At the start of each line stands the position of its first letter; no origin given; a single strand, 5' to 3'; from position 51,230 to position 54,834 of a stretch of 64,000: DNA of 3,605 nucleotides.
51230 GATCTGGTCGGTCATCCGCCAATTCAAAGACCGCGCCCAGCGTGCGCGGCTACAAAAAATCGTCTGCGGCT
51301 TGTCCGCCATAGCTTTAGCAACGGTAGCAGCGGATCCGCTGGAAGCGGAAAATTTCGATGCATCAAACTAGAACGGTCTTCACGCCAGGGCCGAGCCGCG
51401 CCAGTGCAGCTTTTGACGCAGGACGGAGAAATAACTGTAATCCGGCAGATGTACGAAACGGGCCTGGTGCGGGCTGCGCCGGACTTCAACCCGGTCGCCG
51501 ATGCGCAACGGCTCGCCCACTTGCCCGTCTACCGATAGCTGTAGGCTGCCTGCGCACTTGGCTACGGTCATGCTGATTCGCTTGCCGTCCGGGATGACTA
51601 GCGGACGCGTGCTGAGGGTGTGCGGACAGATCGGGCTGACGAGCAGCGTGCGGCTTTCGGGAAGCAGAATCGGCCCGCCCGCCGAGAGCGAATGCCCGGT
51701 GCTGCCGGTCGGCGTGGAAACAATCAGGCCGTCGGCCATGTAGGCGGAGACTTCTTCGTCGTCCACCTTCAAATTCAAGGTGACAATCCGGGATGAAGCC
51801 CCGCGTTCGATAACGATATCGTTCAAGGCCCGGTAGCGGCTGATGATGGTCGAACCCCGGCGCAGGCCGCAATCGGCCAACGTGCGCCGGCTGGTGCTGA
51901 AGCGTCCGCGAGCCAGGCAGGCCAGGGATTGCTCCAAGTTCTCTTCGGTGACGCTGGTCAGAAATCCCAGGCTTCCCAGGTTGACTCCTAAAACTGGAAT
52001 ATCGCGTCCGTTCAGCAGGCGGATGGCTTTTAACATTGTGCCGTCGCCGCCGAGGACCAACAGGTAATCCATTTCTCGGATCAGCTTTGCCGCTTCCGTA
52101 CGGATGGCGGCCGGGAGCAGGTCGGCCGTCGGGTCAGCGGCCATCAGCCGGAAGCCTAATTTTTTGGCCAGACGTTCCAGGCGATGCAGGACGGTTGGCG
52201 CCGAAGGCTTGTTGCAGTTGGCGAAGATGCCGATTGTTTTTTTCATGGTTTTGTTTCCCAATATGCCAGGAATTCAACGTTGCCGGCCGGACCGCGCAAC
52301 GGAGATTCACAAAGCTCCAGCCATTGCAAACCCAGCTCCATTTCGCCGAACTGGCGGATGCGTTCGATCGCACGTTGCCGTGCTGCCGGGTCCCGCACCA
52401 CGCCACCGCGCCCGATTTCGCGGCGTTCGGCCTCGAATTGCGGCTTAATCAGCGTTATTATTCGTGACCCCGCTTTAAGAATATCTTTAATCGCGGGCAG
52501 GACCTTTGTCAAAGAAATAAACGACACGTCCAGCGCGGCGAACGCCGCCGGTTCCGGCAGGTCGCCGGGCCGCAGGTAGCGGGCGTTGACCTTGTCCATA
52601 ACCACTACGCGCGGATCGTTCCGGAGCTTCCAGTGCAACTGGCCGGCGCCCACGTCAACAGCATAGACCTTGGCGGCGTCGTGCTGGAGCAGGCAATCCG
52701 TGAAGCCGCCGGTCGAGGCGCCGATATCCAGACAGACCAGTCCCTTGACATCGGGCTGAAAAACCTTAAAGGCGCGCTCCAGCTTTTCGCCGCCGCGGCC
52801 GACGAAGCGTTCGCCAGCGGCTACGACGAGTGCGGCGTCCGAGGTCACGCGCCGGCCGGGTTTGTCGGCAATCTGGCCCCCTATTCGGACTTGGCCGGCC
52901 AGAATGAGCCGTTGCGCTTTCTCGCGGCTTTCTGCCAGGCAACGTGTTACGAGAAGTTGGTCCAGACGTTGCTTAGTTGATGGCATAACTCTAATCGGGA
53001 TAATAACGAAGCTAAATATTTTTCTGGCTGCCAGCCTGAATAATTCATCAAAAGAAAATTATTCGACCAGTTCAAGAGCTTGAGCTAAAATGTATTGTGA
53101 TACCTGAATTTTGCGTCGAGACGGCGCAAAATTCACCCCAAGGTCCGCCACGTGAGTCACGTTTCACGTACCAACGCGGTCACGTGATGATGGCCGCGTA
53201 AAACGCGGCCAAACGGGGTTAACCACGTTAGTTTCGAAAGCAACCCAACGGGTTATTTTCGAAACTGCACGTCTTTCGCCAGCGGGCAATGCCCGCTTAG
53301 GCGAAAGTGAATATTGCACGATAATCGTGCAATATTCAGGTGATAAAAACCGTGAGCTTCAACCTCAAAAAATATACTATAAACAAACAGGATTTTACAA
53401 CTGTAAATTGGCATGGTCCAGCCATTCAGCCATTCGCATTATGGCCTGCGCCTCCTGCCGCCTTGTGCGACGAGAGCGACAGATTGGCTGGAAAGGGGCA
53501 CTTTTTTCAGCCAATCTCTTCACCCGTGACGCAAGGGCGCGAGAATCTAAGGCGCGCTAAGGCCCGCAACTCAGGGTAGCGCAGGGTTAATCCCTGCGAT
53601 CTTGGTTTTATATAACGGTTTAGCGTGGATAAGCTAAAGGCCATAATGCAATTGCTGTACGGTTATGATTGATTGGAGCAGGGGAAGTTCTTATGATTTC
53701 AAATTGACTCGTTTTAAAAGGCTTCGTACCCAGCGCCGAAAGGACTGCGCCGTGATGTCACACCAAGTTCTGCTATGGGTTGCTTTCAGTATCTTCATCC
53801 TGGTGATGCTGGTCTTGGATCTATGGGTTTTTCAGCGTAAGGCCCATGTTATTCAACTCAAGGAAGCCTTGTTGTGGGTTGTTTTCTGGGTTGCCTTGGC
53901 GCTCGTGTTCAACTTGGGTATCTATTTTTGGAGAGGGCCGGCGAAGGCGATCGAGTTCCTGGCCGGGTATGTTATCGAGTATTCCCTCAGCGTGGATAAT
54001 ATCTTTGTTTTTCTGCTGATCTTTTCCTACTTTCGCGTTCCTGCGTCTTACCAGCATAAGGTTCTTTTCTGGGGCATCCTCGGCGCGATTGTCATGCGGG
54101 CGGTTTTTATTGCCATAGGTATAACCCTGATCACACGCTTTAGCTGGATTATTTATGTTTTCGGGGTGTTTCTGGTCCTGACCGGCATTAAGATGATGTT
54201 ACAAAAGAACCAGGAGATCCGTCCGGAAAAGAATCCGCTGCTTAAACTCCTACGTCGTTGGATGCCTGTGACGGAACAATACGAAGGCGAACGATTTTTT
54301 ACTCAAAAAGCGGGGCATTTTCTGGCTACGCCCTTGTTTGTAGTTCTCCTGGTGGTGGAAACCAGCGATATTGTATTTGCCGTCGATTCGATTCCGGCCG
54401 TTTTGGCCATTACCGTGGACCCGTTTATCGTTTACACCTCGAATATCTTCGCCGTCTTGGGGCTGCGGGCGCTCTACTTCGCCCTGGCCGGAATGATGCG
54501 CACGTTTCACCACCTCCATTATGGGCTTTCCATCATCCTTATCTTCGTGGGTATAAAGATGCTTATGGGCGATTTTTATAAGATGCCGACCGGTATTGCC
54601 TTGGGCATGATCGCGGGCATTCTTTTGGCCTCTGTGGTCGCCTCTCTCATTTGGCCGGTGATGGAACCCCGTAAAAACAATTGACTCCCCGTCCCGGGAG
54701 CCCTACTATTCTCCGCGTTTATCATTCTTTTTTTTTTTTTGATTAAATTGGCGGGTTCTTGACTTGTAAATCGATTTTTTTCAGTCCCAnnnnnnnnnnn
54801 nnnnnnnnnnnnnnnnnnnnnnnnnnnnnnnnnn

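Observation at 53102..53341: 240-bp dispersed element with terminal inverted repeats and a chain of hairpins showing compensatory changes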

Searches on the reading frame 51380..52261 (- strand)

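Call 13: search_protein_families(library=pfam, proteins=[window:51380-52261:-])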
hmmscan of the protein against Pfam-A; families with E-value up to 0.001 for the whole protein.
window:51380-52261:- (293 aa): 3 families
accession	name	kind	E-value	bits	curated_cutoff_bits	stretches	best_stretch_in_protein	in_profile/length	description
PF20143.4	NAD_kinase_C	-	4.4e-35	120.6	23.7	1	146-272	1-126/126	ATP-NAD kinase C-terminal domain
PF01513.26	NAD_kinase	-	4.8e-19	69.4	25.5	1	10-120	1-129/130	ATP-NAD kinase N-terminal domain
PF00781.29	DAGK_cat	-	0.00023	21.2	23.6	1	21-98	15-92/125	Diacylglycerol kinase catalytic domain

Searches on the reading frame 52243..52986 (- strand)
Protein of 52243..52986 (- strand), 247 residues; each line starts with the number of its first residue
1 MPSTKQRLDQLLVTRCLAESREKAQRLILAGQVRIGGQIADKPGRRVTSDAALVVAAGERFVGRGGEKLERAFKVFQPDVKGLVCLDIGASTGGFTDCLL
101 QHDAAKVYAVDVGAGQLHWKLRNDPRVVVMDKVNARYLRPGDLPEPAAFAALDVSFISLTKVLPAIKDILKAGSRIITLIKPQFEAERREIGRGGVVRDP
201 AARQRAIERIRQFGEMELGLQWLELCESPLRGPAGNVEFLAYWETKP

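Call 13: search_protein_families(library=pfam, proteins=[window:52243-52986:-])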
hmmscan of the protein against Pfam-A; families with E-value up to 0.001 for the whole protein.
window:52243-52986:- (247 aa): 3 families
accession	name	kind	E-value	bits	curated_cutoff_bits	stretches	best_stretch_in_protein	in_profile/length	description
PF01728.25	FtsJ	-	9.3e-39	133.6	24.1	1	61-241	1-177/181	FtsJ-like methyltransferase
PF01479.30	S4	-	1.4e-11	44.4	22.8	1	6-49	1-44/48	S4 domain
PF13489.12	Methyltransf_23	-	0.00039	20.6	27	1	77-183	18-111/164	Methyltransferase domain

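Call 36: find_encoding_contigs(protein=window:52243-52986:-, flank=4000, max_places=8)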
Protein window:52243-52986:- (247 aa): 1 contig read that carries it; 1 place shown.
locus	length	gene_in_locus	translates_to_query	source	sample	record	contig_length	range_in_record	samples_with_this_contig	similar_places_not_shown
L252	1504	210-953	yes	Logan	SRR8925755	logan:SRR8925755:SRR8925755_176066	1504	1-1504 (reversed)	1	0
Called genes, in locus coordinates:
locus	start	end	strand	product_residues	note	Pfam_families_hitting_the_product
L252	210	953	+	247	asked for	PF01479:S4, PF01728:FtsJ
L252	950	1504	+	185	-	?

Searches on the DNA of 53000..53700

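Call 8: search_rna_families(source=window, start=53000, end=53450, threshold=evalue, max_evalue=10)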
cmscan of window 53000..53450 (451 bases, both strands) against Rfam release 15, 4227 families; matches with E-value up to 10: 4.
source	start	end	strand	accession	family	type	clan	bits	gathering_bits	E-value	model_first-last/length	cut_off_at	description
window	53187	53277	-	RF00078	MicA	Gene; sRNA;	-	27.5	41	0.031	1-75/75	no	MicA sRNA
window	53005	53064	+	RF02893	RpsF_leader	Cis-reg; leader;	-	16.8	37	0.7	1-85/85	no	RpsF leader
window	53250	53304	+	RF02499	Atu_C4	Gene; sRNA;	-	13.7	80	5.6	1-70/70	no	Rhizobiales sRNA Atu_C4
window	53204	53312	-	RF01497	ALIL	Cis-reg;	-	12.4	50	0.77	1-117/117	no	ALIL pseudoknot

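Call 76: search_rna_families(source=window, start=53330, end=53700, threshold=evalue, max_evalue=1)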
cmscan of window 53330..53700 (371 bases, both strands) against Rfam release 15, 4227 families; matches with E-value up to 1: 0.
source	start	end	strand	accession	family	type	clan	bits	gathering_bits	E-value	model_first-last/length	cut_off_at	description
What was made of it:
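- Tried and rejected: Mn riboswitch upstream of terC: none detected by Rfam (call 76).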

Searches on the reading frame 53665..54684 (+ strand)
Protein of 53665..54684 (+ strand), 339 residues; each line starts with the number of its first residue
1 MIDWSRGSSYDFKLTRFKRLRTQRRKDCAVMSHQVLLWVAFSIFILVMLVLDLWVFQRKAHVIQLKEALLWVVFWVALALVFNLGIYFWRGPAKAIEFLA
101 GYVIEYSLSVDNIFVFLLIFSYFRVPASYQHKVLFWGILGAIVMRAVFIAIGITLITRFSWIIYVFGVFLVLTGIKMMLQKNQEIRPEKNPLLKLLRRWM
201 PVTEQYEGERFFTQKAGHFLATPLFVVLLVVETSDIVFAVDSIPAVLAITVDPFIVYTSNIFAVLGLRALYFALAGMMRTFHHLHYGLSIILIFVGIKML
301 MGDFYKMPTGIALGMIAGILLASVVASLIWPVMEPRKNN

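Call 13: search_protein_families(library=pfam, proteins=[window:53665-54684:+])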
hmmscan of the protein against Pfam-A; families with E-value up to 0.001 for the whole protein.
window:53665-54684:+ (339 aa): 1 family
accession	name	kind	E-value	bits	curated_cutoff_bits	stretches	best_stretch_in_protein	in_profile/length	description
PF03741.22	TerC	-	2.3e-53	181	27.8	1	100-301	2-176/178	Integral membrane protein TerC family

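Call 14: find_encoding_contigs(protein=window:53665-54684:+, flank=3000, max_places=6)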
Protein window:53665-54684:+ (339 aa): no gene with exactly this product is on record in the collection.
